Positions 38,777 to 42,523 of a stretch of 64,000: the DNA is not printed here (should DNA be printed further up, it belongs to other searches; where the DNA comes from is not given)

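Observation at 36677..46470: Glycan-modification locus with two different radical SAM enzymes, a 1148-aa GT-C fusion and a CE4 deacetylase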

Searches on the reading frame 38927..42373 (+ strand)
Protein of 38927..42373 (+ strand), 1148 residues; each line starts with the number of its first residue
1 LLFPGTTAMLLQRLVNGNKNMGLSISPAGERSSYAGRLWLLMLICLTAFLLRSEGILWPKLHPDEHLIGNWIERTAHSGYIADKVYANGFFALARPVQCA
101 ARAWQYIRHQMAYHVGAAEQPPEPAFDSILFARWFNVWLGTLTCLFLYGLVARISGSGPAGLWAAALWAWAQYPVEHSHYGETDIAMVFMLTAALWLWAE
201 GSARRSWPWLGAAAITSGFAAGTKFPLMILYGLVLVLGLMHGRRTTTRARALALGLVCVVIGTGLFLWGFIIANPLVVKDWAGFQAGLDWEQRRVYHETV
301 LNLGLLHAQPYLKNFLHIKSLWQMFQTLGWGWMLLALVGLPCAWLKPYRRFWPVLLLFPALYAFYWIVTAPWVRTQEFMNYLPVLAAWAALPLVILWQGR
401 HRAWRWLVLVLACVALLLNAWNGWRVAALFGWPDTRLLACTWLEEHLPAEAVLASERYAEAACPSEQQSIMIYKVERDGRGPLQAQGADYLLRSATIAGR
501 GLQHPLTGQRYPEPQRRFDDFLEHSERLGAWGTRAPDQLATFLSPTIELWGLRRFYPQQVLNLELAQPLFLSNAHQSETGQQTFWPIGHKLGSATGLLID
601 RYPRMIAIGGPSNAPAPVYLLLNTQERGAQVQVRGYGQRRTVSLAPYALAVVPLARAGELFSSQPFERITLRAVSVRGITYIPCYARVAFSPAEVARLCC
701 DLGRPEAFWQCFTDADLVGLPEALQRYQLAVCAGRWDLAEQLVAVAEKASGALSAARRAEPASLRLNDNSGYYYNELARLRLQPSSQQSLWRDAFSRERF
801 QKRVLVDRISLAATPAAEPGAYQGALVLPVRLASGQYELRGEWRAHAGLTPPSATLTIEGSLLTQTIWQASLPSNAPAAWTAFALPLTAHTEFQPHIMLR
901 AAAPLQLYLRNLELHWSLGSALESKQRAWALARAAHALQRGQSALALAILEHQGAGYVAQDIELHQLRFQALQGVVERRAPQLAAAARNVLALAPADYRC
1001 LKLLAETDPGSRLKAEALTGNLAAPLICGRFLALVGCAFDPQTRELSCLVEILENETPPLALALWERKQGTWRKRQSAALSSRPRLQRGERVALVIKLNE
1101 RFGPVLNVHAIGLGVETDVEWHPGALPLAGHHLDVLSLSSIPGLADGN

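Call 3: search_protein_families(library=pfam, proteins=[window:38927-42373:+], max_evalue=0.01)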
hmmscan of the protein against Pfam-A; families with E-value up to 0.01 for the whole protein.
window:38927-42373:+ (1148 aa): 2 families
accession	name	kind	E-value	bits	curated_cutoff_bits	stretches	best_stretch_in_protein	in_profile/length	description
PF02366.24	PMT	-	7.1e-12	45.8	22.7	1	118-241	71-199/245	Dolichyl-phosphate-mannose-protein mannosyltransferase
PF13231.12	PMT_2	-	3.5e-08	34.2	26.1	1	130-262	22-153/160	Dolichyl-phosphate-mannose-protein mannosyltransferase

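Call 4: search_protein_families(library=ncbifam, proteins=[window:38927-42373:+], max_evalue=0.01)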
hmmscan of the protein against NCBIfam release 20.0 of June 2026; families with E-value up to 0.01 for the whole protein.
window:38927-42373:+ (1148 aa): 0 families

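Call 14: find_homologous_proteins(query=window:38987-42373:+)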
Query window:38987-42373:+ (1128 aa): 60 proteins with E <= 0.001 among 8000 candidates.
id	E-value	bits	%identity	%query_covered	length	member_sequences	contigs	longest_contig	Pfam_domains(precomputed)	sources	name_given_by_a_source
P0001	0.0e+0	2492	99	98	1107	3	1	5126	PF02366.25,PF13231.13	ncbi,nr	ncbi:MAG: phospholipid carrier-dependent glycosyltransferase, partial [Lentisphaerae bacterium]|nr:p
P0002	0.0e+0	1296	54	99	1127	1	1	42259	PF02366.25,PF13231.13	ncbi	-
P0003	0.0e+0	1252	54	98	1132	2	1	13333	PF02366.25,PF13231.13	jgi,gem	-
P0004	0.0e+0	1178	52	97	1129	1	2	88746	PF02366.25,PF02516.21,PF13231.13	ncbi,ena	-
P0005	0.0e+0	1168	50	99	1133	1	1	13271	PF02366.25,PF13231.13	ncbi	-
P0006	0.0e+0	1164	51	98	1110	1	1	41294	PF02366.25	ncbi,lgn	-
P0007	0.0e+0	1144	51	99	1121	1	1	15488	PF02366.25,PF13231.13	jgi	jgi:hypothetical protein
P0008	4.5e-294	997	46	99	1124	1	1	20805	PF13231.13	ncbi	-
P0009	6.1e-277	940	44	98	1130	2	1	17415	PF02366.25,PF13231.13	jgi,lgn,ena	-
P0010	3.6e-276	938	44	98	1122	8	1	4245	PF02366.25,PF13231.13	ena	-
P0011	4.0e-274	931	44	98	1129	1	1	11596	PF02366.25,PF13231.13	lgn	-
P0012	3.2e-273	928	43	99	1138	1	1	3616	PF02366.25,PF13231.13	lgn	-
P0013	3.1e-271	921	43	98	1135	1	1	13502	PF02366.25,PF13231.13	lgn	-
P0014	8.1e-265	900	45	98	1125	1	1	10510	PF02366.25,PF13231.13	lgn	-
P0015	1.5e-260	886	44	98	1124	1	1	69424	PF02366.25,PF13231.13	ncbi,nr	ncbi:MAG: glycosyltransferase family 39 protein [Lentisphaerae bacterium]|nr:glycosyltransferase fam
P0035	1.6e-163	565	34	98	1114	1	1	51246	PF02366.25,PF13231.13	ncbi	ncbi:MAG: phospholipid carrier-dependent glycosyltransferase [Verrucomicrobiota bacterium]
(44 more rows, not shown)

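Call 15: find_encoding_contigs(protein=P0004, flank=10000, max_places=2)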
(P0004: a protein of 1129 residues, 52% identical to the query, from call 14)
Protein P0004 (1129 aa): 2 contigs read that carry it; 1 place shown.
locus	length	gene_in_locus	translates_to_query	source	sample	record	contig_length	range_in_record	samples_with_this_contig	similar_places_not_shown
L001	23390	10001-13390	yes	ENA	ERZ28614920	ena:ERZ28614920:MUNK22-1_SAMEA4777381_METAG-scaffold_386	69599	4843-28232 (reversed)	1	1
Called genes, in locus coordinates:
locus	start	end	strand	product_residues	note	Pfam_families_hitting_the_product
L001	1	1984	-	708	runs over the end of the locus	PF12437:GSIII_N, PF00120:Gln-synt_C, PF18318:Gln-synt_C-ter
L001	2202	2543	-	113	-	PF00543:P-II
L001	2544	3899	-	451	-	PF00909:Ammonium_transp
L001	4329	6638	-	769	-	PF01590:GAF, PF13185:GAF_2, PF13492:GAF_3 (weak), PF00158:Sigma54_activat, PF14532:Sigma54_activ_2, PF07728:AAA_5 (weak), PF25601:AAA_lid_14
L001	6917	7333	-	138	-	PF00472:RF-1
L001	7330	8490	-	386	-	PF13439:Glyco_transf_4, PF13579:Glyco_trans_4_4, PF00534:Glycos_transf_1, PF13692:Glyco_trans_1_4, PF13524:Glyco_trans_1_2 (weak)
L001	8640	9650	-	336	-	PF04055:Radical_SAM, PF13186:SPASM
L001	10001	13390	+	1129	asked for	PF02366:PMT, PF02516:STT3 (weak), PF13231:PMT_2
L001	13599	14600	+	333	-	PF03547:Mem_trans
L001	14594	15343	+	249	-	PF01925:TauE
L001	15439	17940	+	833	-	PF00343:Phosphorylase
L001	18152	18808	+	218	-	PF12796:Ank_2, PF00023:Ank, PF13606:Ank_3, PF13857:Ank_5, PF13637:Ank_4, PF12796:Ank_2, PF13857:Ank_5, PF00023:Ank, +7 more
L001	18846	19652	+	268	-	PF02811:PHP, PF13263:PHP_C (weak)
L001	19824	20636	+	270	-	PF01261:AP_endonuc_2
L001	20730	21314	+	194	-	PF02283:CobU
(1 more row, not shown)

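Call 16: find_encoding_contigs(protein=P0015, flank=10000, max_places=2)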
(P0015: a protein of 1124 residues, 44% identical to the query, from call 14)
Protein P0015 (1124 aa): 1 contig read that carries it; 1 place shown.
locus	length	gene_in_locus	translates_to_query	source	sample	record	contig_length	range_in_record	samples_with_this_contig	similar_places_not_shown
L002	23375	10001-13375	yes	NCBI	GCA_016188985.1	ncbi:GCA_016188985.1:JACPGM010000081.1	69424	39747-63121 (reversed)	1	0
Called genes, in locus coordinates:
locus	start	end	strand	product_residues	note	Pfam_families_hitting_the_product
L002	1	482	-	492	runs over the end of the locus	PF02310:B12-binding, PF04055:Radical_SAM, PF13282:DUF4070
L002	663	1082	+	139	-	PF02915:Rubrerythrin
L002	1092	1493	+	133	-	PF02082:Rrf2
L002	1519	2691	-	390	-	PF04909:Amidohydro_2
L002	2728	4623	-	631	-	PF01551:Peptidase_M23 (faint), PF13517:FG-GAP_3 (faint), PF01839:FG-GAP (faint)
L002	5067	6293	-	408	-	PF00579:tRNA-synt_1b, PF22421:SYY_C-terminal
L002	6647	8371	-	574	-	PF00575:S1, PF13509:S1_2 (faint), PF17092:PCB_OB (faint), PF21710:Spt6_S1 (faint), PF00575:S1, PF23459:S1_RRP5 (weak), PF00575:S1, PF23459:S1_RRP5, +2 more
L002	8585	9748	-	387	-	PF13439:Glyco_transf_4, PF13579:Glyco_trans_4_4, PF00534:Glycos_transf_1, PF13692:Glyco_trans_1_4, PF13524:Glyco_trans_1_2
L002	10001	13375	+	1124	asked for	PF02366:PMT, PF13231:PMT_2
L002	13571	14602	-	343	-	PF01522:Polysacc_deac_1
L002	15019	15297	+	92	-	PF04365:BrnT_toxin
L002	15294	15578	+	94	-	-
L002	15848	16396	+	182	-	PF12158:DUF3592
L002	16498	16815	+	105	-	-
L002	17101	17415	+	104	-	-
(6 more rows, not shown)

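Call 17: find_encoding_contigs(protein=P0035, flank=10000, max_places=2)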
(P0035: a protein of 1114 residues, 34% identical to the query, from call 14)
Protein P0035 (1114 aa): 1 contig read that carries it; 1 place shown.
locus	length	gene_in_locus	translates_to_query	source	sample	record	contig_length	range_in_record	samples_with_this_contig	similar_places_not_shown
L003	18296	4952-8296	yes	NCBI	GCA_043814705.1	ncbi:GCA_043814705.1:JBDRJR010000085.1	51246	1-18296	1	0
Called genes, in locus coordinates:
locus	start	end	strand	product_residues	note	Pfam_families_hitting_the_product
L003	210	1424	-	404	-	-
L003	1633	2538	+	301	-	PF02311:AraC_binding (weak), PF12833:HTH_18, PF00165:HTH_AraC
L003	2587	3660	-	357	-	-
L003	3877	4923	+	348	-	PF01522:Polysacc_deac_1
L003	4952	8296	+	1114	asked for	PF02366:PMT, PF13231:PMT_2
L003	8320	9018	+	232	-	PF00535:Glycos_transf_2, PF10111:Glyco_tranf_2_2 (weak), PF13641:Glyco_tranf_2_3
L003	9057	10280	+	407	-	PF01522:Polysacc_deac_1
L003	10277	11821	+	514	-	PF01943:Polysacc_synt, PF13440:Polysacc_synt_3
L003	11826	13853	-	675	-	-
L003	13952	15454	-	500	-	-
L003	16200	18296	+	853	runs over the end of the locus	PF01839:FG-GAP (faint), PF13517:FG-GAP_3 (weak)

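Call 19: find_related_loci(query=A1, collection=genome_contigs, flank=10000)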
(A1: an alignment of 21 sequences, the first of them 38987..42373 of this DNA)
Query A1 (1128 aa) in genome_contigs; peptide patterns used: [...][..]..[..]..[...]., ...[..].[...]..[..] (x = any residue, [..] = any of these).
80 stretches matched a pattern; 47 encode a relative of the query (tblastn E <= 1e-3); 45 distinct loci.
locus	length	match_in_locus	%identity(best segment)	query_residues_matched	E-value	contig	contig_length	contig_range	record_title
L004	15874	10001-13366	54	6-1121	0e+0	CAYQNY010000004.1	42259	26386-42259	MAG TPA_asm: uncultured Verrucomicrobiota bacterium isolate binchicken_co47_169 genome assembly, contig: NODE_565_length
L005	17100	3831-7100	51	20-1121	0e+0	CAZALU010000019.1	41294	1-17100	MAG TPA_asm: uncultured Verrucomicrobiota bacterium isolate SRP192927_co2_851 genome assembly, contig: NODE_1070_length_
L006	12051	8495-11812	44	19-1121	0e+0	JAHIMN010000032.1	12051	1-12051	MAG: Verrucomicrobia bacterium isolate KR13_N2.mb.73 KR13_N2.mb.73_k141_40214, whole genome shotgun sequence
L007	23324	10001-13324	44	19-1121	0e+0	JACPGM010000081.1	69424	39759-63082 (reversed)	MAG: Lentisphaerae bacterium isolate NC_groundwater_387_Ag_B-0.1um_58_26 GD18-4_B1_scaffold_629867, whole genome shotgun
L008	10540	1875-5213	43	12-1121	0e+0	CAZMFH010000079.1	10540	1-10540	MAG TPA_asm: uncultured Verrucomicrobiota bacterium isolate SRP263991_co7_842 genome assembly, contig: NODE_12729_length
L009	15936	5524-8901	44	1-1121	0e+0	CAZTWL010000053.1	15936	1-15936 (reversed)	MAG TPA_asm: uncultured Verrucomicrobiota bacterium isolate SRP192927_co3_754 genome assembly, contig: NODE_8301_length_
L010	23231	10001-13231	38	18-1123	0e+0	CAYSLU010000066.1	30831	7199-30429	MAG TPA_asm: uncultured Verrucomicrobiota bacterium isolate SRP272421_co4_691 genome assembly, contig: NODE_2931_length_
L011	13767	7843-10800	43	18-1110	0e+0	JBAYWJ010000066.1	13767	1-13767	MAG: Kiritimatiellia bacterium isolate SO_2016_LW3_80 scaffold06358_LW162_2016, whole genome shotgun sequence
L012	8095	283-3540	34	4-1124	7e-154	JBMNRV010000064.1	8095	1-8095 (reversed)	MAG: Kiritimatiellia bacterium isolate SBF912SR1HQ0009 scaffold_31075_c1, whole genome shotgun sequence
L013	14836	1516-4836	34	6-1121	8e-146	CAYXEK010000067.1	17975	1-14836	MAG TPA_asm: uncultured Verrucomicrobiota bacterium isolate binchicken_co27_383 genome assembly, contig: NODE_5508_lengt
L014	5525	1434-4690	42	19-1126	4e-142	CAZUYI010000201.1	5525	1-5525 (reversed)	MAG TPA_asm: uncultured Verrucomicrobiota bacterium isolate SRP192927_co7_636 genome assembly, contig: NODE_34872_length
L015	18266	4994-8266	34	19-1121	4e-147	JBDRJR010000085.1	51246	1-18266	MAG: Verrucomicrobiota bacterium isolate MEGAHIT-group-1.662 k141_4756944, whole genome shotgun sequence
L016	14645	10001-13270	35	19-1121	8e-133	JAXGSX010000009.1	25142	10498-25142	MAG: Kiritimatiellia bacterium isolate AnMBR.bin383 bin383_9, whole genome shotgun sequence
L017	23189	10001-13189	35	32-1121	3e-133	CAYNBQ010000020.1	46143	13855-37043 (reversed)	MAG TPA_asm: uncultured Verrucomicrobiota bacterium isolate SRP338002_co1_114 genome assembly, contig: NODE_719_length_4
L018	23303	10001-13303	35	6-1121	4e-140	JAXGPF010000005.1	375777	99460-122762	MAG: Kiritimatiellia bacterium isolate AnMBR.bin297 bin297_5, whole genome shotgun sequence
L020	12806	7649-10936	34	19-1121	6e-138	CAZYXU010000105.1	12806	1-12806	MAG TPA_asm: uncultured Verrucomicrobiota bacterium isolate SRP192927_co3_865 genome assembly, contig: NODE_11809_length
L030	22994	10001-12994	33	31-1119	9e-97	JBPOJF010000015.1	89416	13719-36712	MAG: Lentisphaerota bacterium isolate MAG_8164 c_000000609642, whole genome shotgun sequence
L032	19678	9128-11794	27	21-926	4e-75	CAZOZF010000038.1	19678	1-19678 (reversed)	MAG TPA_asm: uncultured Verrucomicrobiota bacterium isolate SRP272421_co1_241 genome assembly, contig: NODE_7436_length_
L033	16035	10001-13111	30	35-1121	1e-72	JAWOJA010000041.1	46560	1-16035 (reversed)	MAG: Kiritimatiellia bacterium isolate CWP6-1.bin.133 k191_152597, whole genome shotgun sequence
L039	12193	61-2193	28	237-956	1e-57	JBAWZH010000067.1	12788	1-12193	MAG: bacterium isolate ELA110 MAG110_67, whole genome shotgun sequence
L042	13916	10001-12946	35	21-1110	4e-84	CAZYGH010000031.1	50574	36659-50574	MAG TPA_asm: uncultured Verrucomicrobiota bacterium isolate binchicken_co309_146 genome assembly, contig: NODE_357_lengt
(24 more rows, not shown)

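Call 24: search_protein_families(library=pfam, proteins=[L018:13348-14487:+, L032:12223-13152:+, L032:8053-9081:+, L030:13467-14969:+, L030:15185-16183:+, L030:16180-18018:+, L018:7202-8029:+, L018:6307-7143:+, L020:5647-6522:+, L039:6493-7236:+], max_evalue=0.01)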
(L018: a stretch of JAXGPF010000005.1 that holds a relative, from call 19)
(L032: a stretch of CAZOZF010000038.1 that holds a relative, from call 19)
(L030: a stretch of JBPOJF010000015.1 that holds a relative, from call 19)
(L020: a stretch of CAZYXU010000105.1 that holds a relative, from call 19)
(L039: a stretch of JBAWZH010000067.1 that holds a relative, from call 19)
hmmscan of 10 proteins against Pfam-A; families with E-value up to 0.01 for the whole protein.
L018:13348-14487:+ (379 aa): 1 family
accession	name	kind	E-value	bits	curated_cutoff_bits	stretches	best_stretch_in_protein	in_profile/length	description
PF01522.26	Polysacc_deac_1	-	1.7e-11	44.6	23.1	1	82-169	4-69/124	Polysaccharide deacetylase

L032:12223-13152:+ (309 aa): 0 families

L032:8053-9081:+ (342 aa): 8 families
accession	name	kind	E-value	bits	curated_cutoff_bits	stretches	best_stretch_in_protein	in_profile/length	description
PF01370.27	Epimerase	-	3.6e-33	115.4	20.9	1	17-235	1-231/240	NAD dependent epimerase/dehydratase family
PF01073.25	3Beta_HSD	-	9.4e-23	81.1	22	1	18-229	1-229/280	3-beta hydroxysteroid dehydrogenase/isomerase family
PF13460.12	NAD_binding_10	-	3.3e-19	69.9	27.2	1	21-183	1-147/184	NAD(P)H-binding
PF07993.18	NAD_binding_4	-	2.1e-18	66.9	20.1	2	69-184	79-209/258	Male sterility protein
PF16363.11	GDP_Man_Dehyd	-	1.3e-17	64.7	27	1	18-186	1-187/332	GDP-mannose 4,6 dehydratase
PF04321.23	RmlD_sub_bind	-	3.1e-13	49.9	27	1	17-194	3-163/287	RmlD substrate binding domain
PF05368.20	NmrA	-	3.6e-13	50.2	27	1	16-133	4-112/298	NmrA-like family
PF02719.21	Polysacc_synt_2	-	0.00042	20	20.2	1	17-128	1-128/293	Polysaccharide biosynthesis protein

L030:13467-14969:+ (500 aa): 1 family
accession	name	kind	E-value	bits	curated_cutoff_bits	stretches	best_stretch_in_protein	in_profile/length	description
PF13505.12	OMP_b-brl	-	0.002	18.7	28.7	1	351-500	49-175/175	Outer membrane protein beta-barrel domain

L030:15185-16183:+ (332 aa): 1 family
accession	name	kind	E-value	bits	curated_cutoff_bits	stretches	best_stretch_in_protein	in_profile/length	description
PF01040.23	UbiA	-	6.9e-21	75.1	34.2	1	39-276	8-233/250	UbiA prenyltransferase family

L030:16180-18018:+ (612 aa): 1 family
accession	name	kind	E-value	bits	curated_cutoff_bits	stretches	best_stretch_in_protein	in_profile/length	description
PF14897.12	EpsG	-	0.0027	17.3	30.1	1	103-260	64-205/326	EpsG family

L018:7202-8029:+ (275 aa): 1 family
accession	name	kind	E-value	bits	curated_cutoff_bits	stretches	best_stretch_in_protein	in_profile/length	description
PF01809.23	YidD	-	6.7e-13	48.7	27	1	184-233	6-55/67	Putative membrane protein insertion efficiency factor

L018:6307-7143:+ (278 aa): 0 families

L020:5647-6522:+ (291 aa): 0 families

L039:6493-7236:+ (247 aa): 1 family
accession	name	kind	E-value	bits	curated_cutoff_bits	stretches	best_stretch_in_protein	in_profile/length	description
PF08713.17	DNA_alkylation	-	2.3e-61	207.6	21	1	20-235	1-213/213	DNA alkylation repair enzyme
